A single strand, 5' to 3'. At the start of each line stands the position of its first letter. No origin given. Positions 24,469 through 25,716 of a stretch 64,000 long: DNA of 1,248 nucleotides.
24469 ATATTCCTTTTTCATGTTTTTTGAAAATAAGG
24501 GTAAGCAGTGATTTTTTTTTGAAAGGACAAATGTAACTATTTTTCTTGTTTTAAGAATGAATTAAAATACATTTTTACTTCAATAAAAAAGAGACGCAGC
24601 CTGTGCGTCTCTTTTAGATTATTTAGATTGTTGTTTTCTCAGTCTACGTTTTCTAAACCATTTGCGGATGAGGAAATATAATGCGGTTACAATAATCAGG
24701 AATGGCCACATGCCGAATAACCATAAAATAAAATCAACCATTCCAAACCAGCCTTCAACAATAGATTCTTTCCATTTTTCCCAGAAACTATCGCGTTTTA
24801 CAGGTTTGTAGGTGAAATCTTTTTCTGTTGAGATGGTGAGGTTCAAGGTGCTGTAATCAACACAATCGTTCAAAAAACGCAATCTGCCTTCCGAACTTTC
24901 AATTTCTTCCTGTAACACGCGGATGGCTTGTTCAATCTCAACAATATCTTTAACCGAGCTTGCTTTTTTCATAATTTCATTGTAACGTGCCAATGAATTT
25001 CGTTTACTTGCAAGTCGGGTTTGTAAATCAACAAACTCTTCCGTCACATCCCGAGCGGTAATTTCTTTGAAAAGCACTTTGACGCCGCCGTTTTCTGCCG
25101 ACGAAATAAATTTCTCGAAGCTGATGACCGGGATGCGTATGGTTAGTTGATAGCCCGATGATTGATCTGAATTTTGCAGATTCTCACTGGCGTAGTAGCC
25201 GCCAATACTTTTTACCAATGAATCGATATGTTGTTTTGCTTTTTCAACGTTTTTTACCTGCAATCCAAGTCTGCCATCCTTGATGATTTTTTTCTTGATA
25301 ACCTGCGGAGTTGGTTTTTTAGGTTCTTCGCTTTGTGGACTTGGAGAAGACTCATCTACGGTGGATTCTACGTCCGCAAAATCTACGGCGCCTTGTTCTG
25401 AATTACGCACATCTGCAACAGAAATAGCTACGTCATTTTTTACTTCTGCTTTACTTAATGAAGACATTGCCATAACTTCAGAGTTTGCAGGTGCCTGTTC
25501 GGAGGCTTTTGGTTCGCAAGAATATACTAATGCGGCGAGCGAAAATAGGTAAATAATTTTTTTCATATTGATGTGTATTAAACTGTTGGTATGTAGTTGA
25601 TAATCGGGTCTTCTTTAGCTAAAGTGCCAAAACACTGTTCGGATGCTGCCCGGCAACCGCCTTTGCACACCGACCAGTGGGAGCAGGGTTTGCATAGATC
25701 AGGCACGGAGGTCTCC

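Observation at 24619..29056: Operon of four tandem TonB_C-domain paralogs + radical SAM/SPASM enzyme + DUF4349 protein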

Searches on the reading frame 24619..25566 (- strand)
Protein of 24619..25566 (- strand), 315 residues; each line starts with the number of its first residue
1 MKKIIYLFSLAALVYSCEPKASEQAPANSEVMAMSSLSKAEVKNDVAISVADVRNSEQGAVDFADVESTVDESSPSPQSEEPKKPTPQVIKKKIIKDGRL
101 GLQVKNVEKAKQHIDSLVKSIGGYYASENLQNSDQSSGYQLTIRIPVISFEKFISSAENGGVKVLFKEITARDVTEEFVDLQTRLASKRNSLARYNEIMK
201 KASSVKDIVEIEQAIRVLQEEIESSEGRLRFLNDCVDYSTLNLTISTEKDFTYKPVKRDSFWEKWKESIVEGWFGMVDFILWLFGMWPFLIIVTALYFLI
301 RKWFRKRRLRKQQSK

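Call 3: search_protein_families(library=ncbifam, proteins=[window:24619-25566:-], max_evalue=0.01)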
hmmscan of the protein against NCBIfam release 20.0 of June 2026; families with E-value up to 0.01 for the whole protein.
window:24619-25566:- (315 aa): 1 family
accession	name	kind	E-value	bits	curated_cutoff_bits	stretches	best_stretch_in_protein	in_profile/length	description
NF052533.1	SurfProtOspCBorb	equivalog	0.003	17.6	300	1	71-142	25-99/211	outer surface protein OspC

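Call 4: search_protein_families(library=pfam, proteins=[window:24619-25566:-], max_evalue=0.01)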
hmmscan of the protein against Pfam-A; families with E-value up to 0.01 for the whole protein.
window:24619-25566:- (315 aa): 1 family
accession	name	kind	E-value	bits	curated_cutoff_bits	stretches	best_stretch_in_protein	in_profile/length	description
PF14257.11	DUF4349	-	4.8e-52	176.8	27.7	1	93-300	2-212/213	Domain of unknown function (DUF4349)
